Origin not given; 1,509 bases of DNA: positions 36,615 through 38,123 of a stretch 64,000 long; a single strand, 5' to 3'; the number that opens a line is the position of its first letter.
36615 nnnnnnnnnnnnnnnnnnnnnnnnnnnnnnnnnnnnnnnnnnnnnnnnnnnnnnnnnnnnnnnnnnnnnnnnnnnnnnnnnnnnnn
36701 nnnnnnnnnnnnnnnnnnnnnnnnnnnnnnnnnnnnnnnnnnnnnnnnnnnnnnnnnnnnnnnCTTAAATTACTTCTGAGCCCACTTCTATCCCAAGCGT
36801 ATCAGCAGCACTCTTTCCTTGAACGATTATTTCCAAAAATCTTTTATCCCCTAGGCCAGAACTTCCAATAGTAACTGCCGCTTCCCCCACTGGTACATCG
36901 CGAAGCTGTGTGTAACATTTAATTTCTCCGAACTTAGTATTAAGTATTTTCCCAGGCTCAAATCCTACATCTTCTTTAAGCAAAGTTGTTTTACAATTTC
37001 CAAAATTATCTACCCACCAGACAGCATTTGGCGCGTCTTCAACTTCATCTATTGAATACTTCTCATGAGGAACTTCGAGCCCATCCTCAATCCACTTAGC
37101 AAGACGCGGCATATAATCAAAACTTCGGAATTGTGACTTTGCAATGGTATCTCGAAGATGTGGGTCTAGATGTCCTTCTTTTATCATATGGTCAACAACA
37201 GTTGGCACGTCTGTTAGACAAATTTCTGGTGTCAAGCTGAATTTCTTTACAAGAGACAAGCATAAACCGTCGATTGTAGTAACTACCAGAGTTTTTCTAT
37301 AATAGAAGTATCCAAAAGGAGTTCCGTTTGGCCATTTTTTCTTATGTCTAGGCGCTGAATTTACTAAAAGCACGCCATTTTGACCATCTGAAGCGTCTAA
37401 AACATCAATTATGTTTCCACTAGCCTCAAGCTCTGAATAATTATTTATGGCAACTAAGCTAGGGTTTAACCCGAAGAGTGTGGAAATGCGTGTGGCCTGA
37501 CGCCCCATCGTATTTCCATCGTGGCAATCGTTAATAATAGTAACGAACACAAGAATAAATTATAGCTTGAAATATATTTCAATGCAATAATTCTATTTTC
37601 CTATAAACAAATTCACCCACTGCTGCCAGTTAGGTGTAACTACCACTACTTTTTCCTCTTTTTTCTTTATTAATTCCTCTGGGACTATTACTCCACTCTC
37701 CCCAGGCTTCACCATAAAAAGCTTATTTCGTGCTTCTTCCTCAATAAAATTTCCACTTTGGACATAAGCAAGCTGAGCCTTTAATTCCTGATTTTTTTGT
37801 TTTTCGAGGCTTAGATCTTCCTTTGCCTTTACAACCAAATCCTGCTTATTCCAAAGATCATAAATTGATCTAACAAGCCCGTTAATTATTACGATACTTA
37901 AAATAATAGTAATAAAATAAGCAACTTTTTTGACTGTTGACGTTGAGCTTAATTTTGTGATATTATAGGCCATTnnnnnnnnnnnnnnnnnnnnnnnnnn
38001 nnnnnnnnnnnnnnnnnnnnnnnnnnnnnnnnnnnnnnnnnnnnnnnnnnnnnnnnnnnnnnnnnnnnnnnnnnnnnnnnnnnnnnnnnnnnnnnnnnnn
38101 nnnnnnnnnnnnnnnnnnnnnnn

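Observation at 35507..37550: Non-canonical DnaC/IstB-like ATPase (insertion of about 110 aa between Walker A and B) convergent with a DUF62/SAM-hydrolase-like gene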

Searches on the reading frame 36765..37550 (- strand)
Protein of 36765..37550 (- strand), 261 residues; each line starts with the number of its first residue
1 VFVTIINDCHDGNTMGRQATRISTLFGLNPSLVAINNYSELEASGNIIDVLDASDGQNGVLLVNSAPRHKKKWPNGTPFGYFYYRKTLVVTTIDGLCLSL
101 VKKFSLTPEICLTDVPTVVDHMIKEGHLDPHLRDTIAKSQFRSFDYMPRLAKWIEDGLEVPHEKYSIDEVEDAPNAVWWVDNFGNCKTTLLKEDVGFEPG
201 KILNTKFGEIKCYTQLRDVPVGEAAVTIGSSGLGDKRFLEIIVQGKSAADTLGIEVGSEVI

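Call 3: search_protein_families(library=pfam, proteins=[window:36765-37550:-], max_evalue=0.01)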
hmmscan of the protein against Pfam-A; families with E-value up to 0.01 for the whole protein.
window:36765-37550:- (261 aa): 1 family
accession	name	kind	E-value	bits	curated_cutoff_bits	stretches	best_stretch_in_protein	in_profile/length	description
PF20257.3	SAM_HAT_C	-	4.5e-09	37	25.5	1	177-260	3-83/84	SAM hydroxide adenosyltransferase C-terminal domain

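Call 4: search_protein_families(library=ncbifam, proteins=[window:36765-37550:-], max_evalue=0.01)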
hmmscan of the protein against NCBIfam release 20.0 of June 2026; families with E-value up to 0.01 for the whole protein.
window:36765-37550:- (261 aa): 1 family
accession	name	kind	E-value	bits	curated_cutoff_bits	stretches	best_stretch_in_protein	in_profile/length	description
NF058624.1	RSAMHdlseTHET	equivalog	1.7e-05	24.6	350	1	177-260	172-247/250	(R)-S-adenosyl-L-methionine hydrolase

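Call 38: search_solved_structures(query=window:36765-37508:-, max_evalue=1, show_alignments=1)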
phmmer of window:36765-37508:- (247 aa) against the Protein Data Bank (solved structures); distinct sequences matched with E-value up to 1: 1.
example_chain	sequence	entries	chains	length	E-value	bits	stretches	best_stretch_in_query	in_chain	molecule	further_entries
2cw5_A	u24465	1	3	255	0.45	13.1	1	157-244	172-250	Bacterial fluorinating enzyme homolog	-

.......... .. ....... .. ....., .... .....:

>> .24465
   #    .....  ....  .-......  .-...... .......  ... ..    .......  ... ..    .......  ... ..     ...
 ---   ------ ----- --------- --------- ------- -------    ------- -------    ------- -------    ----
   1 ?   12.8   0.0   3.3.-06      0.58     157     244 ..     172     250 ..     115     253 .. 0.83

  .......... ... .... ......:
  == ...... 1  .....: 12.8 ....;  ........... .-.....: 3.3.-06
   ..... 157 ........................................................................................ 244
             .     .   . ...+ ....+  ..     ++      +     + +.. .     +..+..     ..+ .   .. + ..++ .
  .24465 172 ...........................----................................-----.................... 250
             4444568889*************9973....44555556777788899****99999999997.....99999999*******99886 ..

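Call 39: search_protein_families(library=phrogs, proteins=[window:36765-37508:-], max_evalue=0.01)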
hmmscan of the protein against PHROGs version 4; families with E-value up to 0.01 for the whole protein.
window:36765-37508:- (247 aa): 0 families

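Call 40: search_protein_families(library=padloc, proteins=[window:36765-37508:-], max_evalue=0.01)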
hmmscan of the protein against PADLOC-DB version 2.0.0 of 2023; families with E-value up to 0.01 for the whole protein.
window:36765-37508:- (247 aa): 0 families

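Call 66: search_protein_families(library=pfam, proteins=[window:36765-37508:-], max_evalue=5)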
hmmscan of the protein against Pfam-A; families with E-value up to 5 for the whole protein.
window:36765-37508:- (247 aa): 1 family
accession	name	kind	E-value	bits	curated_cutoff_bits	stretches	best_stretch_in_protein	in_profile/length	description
PF20257.3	SAM_HAT_C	-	4e-09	37.1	25.5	1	163-246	3-83/84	SAM hydroxide adenosyltransferase C-terminal domain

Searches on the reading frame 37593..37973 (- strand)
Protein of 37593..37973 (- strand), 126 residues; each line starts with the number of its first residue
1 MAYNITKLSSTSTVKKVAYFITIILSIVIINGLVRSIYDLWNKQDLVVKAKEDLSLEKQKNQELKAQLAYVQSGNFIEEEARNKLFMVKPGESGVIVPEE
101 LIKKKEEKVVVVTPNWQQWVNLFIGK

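Call 3: search_protein_families(library=pfam, proteins=[window:37593-37973:-], max_evalue=0.01)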
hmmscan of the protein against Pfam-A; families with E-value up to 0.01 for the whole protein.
window:37593-37973:- (126 aa): 1 family
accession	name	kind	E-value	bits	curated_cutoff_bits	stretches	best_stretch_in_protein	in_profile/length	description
PF04977.20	DivIC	-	6e-12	45.6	28.9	1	26-99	5-79/80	Septum formation initiator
